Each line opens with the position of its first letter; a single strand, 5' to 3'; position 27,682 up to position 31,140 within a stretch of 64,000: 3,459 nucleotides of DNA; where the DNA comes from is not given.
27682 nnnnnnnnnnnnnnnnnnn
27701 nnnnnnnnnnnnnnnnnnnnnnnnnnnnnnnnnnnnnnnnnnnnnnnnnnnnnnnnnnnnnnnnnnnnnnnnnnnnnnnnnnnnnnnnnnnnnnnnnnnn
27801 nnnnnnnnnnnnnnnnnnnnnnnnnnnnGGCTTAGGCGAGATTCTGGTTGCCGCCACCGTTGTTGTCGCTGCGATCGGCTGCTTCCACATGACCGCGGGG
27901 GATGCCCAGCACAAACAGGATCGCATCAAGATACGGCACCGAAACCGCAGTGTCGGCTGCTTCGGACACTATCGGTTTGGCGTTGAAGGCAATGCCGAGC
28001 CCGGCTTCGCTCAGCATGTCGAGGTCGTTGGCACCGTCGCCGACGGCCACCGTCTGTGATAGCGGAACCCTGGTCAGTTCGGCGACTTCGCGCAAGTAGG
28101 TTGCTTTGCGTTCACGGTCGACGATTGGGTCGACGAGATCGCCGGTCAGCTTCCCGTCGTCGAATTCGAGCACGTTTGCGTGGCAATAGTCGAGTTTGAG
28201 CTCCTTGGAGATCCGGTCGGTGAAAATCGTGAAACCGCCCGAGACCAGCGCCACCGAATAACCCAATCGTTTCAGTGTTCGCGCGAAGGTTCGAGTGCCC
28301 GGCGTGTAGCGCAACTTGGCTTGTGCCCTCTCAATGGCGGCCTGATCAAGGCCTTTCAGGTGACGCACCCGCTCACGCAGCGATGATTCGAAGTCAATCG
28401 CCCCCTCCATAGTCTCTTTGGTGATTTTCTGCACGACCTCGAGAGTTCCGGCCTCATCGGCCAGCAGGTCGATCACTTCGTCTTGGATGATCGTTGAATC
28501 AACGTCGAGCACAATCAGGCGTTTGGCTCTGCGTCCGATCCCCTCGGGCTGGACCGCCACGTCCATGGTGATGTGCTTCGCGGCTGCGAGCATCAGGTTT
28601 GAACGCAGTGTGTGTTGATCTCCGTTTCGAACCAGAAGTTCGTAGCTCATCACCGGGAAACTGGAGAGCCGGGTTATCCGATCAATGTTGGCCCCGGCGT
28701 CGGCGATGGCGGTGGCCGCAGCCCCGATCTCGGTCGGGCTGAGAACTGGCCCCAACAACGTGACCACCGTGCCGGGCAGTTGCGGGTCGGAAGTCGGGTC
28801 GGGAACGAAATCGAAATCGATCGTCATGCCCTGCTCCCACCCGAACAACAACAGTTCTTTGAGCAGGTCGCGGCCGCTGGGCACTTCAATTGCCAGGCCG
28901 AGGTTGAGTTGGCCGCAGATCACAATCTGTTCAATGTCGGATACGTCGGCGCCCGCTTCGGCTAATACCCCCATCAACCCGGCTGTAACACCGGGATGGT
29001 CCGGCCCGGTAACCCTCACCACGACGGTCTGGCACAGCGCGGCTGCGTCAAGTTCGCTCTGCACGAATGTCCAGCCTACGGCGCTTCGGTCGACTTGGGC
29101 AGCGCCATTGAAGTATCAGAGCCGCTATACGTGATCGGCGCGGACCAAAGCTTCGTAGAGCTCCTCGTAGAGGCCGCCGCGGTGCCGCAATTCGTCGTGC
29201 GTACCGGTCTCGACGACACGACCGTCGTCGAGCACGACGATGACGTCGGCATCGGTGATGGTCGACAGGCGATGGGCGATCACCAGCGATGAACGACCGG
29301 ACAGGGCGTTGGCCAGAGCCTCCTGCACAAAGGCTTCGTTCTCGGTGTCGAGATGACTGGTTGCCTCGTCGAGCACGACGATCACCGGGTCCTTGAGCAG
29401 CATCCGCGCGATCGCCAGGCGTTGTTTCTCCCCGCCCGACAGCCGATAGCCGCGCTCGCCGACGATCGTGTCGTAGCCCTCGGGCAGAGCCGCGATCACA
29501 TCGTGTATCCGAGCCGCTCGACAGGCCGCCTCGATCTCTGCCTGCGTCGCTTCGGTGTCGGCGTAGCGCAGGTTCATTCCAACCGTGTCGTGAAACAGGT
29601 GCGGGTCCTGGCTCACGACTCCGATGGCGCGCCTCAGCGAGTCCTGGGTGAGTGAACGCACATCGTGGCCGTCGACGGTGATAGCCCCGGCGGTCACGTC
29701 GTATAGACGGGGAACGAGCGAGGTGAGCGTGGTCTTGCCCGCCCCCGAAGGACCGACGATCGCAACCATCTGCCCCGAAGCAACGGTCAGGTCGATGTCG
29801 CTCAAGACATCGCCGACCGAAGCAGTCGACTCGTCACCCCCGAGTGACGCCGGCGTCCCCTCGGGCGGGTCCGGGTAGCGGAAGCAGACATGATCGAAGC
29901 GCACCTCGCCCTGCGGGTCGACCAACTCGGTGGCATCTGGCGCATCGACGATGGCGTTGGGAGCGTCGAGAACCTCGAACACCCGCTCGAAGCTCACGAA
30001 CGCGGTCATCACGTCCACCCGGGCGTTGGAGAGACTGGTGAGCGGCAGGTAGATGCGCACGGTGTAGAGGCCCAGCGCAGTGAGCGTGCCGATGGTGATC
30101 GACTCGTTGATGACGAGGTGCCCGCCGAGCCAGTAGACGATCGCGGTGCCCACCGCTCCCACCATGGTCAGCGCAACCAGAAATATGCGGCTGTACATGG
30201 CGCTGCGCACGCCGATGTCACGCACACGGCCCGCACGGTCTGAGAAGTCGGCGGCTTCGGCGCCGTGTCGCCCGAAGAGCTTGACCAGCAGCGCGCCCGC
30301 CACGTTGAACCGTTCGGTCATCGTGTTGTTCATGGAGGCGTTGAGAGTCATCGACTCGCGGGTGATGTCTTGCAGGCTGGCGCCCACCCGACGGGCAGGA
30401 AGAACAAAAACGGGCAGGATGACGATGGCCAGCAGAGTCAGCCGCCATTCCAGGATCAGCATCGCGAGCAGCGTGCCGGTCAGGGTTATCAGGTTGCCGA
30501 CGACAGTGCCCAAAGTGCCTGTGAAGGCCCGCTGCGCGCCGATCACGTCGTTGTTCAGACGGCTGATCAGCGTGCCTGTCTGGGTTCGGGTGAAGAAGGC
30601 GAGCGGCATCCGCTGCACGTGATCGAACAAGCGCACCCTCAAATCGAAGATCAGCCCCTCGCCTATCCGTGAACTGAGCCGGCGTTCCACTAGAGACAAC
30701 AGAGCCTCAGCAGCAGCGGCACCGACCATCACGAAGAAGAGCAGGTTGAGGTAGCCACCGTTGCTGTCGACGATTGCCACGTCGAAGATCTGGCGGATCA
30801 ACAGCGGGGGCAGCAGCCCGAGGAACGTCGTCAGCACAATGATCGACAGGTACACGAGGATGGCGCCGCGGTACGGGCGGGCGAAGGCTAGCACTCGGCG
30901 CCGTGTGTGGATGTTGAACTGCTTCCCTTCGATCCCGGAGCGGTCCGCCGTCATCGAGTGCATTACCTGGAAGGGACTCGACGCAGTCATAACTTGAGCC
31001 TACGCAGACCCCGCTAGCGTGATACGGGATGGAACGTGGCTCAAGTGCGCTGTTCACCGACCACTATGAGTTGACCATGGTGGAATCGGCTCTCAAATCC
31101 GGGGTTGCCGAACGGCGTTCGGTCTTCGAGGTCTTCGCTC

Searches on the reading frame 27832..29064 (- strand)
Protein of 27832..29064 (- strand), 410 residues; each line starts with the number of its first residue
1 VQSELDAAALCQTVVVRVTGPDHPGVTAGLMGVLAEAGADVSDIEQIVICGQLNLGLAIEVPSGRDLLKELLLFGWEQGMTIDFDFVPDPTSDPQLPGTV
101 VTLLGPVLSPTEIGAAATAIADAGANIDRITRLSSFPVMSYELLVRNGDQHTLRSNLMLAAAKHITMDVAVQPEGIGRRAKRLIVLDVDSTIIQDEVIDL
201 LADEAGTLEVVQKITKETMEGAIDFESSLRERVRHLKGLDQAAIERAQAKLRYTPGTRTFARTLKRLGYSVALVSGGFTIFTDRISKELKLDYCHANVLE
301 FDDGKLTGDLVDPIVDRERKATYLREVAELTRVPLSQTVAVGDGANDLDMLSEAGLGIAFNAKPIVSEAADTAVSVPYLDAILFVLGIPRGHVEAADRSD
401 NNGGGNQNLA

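Call 79: search_protein_families(library=pfam, proteins=[window:27832-29064:-], max_evalue=0.0001)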
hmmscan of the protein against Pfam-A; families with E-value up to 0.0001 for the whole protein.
window:27832-29064:- (410 aa): 7 families
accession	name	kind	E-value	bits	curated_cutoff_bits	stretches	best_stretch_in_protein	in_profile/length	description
PF12710.13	HAD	-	7.7e-23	82.3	27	1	184-351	1-188/189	haloacid dehalogenase-like hydrolase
PF13740.12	ACT_6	-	9.3e-18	64.4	23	1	12-84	1-75/76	ACT domain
PF00702.32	Hydrolase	-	1.5e-17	65.1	26.4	1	182-355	2-191/191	haloacid dehalogenase-like hydrolase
PF08282.18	Hydrolase_3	-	2.4e-11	44.3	20.9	1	319-382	187-251/255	haloacid dehalogenase-like hydrolase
PF21086.3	ACT_PSP_2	-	2.8e-11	43.8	24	1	100-172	4-77/77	ACT domain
PF01842.31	ACT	-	1.2e-07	31.8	27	0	14-52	1-39/66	ACT domain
PF06888.18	Put_Phosphatase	-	3.2e-05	23.9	27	0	183-298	2-119/234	Putative Phosphatase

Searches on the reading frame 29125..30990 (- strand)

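Call 79: search_protein_families(library=pfam, proteins=[window:29125-30990:-], max_evalue=0.0001)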
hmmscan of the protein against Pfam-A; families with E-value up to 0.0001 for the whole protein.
window:29125-30990:- (621 aa): 4 families
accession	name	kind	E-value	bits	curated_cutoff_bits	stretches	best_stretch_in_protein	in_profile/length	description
PF00664.28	ABC_membrane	-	6.1e-43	147.9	28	1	45-309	2-266/274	ABC transporter transmembrane region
PF00005.33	ABC_tran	-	1.5e-32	113.5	25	1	396-545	1-137/137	ABC transporter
PF02463.25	SMC_N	-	1.2e-06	28.5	40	0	479-585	116-209/220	RecF/RecN/SMC N terminal domain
PF13191.12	AAA_16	-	6.7e-05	23.9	32.6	0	404-564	20-161/167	AAA ATPase domain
